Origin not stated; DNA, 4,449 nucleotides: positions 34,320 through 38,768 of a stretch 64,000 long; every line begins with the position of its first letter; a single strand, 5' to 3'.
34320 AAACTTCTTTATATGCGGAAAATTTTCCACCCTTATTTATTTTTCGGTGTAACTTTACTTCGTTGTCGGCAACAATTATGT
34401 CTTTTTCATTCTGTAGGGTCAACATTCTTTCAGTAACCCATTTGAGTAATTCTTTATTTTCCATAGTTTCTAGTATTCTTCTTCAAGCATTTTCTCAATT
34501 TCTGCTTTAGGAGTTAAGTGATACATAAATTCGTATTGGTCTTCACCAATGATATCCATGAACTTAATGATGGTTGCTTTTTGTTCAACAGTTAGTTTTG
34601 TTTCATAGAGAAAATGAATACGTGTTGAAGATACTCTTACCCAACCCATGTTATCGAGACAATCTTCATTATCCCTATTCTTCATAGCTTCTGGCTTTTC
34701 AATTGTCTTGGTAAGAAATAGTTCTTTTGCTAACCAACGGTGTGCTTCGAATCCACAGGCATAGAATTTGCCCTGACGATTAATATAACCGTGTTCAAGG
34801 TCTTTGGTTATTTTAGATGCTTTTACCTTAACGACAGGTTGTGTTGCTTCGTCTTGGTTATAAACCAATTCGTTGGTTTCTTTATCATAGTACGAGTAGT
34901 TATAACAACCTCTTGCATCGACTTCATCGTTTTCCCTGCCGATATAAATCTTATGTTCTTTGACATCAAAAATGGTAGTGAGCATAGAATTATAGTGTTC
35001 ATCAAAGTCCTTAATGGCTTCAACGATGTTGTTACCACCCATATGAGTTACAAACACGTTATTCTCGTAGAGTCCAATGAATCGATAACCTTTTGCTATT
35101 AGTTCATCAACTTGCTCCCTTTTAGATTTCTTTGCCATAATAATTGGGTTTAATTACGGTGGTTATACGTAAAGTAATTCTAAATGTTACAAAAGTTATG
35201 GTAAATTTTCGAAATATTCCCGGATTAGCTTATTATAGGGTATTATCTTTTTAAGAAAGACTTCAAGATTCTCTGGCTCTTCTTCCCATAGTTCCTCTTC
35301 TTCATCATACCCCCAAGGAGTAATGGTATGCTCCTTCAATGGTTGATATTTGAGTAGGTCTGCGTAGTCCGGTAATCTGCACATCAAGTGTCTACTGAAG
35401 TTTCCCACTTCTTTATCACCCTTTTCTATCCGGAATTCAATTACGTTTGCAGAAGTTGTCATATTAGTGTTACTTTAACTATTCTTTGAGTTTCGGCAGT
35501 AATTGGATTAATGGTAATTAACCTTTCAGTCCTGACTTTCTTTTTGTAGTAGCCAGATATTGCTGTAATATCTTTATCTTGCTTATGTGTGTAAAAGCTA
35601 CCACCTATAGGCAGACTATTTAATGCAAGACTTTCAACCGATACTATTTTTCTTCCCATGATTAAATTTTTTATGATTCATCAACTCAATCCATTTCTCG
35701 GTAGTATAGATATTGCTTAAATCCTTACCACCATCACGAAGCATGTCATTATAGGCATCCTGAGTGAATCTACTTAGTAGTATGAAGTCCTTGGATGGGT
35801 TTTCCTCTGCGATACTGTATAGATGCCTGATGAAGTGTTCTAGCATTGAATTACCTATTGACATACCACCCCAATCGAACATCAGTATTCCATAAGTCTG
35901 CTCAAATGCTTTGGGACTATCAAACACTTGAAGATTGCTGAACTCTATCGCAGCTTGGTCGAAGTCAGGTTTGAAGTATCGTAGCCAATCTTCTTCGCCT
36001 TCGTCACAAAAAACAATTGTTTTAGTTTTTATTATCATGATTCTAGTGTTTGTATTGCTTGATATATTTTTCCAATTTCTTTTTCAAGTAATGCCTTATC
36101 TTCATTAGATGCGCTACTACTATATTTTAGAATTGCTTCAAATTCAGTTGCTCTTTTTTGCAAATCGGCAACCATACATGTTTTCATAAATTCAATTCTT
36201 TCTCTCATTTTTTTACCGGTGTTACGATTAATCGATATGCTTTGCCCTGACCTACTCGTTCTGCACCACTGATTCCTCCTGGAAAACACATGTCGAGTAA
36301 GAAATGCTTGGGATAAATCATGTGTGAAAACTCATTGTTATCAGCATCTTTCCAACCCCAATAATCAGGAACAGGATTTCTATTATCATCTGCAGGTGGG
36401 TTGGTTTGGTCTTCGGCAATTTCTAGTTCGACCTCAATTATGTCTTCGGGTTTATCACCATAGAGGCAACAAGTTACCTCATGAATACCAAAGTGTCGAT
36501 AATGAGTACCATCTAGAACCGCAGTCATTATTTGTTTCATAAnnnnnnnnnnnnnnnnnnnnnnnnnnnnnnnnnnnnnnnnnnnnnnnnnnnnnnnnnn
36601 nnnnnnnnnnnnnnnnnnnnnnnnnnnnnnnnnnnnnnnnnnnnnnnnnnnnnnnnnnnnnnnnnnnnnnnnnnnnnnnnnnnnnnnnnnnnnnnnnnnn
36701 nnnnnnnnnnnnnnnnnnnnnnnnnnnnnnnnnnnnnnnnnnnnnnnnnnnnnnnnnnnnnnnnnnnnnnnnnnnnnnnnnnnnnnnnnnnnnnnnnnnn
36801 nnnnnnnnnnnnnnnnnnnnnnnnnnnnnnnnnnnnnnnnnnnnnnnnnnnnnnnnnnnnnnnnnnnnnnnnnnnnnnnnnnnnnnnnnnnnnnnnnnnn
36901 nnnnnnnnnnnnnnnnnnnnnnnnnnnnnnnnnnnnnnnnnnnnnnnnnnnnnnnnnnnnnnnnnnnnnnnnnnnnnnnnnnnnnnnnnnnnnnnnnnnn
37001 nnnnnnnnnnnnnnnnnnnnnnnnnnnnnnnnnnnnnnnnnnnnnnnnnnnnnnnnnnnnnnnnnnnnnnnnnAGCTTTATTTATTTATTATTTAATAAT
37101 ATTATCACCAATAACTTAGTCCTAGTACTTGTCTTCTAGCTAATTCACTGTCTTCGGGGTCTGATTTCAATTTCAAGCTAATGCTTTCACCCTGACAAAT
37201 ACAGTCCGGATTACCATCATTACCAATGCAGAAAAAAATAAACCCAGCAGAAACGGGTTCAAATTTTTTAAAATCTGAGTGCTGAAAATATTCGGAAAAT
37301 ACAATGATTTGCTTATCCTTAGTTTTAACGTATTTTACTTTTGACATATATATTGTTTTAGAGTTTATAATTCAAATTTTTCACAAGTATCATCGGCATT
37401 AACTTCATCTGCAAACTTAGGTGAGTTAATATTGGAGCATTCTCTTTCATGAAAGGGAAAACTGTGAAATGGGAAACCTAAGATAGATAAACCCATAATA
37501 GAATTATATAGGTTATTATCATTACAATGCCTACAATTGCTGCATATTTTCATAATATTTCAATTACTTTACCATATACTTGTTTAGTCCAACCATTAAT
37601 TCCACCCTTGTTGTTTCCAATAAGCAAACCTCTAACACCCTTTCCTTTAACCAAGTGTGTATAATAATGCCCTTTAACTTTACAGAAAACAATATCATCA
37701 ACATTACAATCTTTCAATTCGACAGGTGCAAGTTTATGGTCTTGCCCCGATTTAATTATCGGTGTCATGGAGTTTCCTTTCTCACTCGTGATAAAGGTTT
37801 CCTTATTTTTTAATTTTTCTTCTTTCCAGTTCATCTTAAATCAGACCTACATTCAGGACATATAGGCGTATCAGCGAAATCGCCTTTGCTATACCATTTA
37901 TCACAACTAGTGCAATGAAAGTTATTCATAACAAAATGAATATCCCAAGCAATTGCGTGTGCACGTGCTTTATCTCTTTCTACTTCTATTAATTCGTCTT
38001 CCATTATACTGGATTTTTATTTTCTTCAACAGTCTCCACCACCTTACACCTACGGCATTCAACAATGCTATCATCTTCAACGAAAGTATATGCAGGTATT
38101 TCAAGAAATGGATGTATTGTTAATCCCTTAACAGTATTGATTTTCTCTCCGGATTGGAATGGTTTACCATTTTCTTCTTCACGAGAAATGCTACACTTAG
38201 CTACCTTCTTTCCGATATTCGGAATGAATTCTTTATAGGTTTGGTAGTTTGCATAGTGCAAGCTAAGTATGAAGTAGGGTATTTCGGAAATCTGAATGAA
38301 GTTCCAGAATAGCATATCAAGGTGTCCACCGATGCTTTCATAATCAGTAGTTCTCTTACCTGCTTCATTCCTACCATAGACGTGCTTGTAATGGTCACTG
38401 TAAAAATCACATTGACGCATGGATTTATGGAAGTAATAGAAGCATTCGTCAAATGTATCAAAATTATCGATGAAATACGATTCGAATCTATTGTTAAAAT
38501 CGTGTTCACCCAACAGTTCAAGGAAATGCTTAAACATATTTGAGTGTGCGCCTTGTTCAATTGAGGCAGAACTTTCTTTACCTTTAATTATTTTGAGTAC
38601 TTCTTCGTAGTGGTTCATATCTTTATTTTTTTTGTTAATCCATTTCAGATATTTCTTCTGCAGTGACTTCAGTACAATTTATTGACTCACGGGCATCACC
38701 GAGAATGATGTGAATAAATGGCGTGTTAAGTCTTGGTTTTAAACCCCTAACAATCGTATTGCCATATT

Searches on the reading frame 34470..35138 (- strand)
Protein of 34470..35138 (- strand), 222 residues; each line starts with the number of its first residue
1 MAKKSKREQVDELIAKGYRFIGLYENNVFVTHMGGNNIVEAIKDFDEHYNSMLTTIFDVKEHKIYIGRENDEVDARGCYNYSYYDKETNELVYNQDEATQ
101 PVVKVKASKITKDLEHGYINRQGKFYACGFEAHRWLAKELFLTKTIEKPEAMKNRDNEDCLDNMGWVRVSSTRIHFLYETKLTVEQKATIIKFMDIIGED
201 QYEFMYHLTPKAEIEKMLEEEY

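Call 47: search_protein_families(library=phrogs, proteins=[window:34470-35138:-], max_evalue=0.00001)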
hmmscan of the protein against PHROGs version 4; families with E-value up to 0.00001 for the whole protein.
window:34470-35138:- (222 aa): 1 family
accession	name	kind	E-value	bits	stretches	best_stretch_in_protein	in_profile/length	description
phrog_30541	-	unknown function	9.9e-06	26.5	0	80-199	58-160/185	-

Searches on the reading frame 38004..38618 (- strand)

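Call 9: search_protein_families(library=pfam, proteins=[window:38004-38618:-], max_evalue=0.001)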
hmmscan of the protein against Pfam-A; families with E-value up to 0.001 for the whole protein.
window:38004-38618:- (204 aa): 0 families

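Call 47: search_protein_families(library=phrogs, proteins=[window:38004-38618:-], max_evalue=0.00001)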
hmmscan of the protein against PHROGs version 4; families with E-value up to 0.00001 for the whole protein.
window:38004-38618:- (204 aa): 2 families
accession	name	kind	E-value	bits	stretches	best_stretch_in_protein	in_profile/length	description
phrog_9638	-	unknown function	1.3e-10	42.1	1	150-199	7-60/60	-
phrog_34821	-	unknown function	7.1e-09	36.9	1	123-195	26-91/94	-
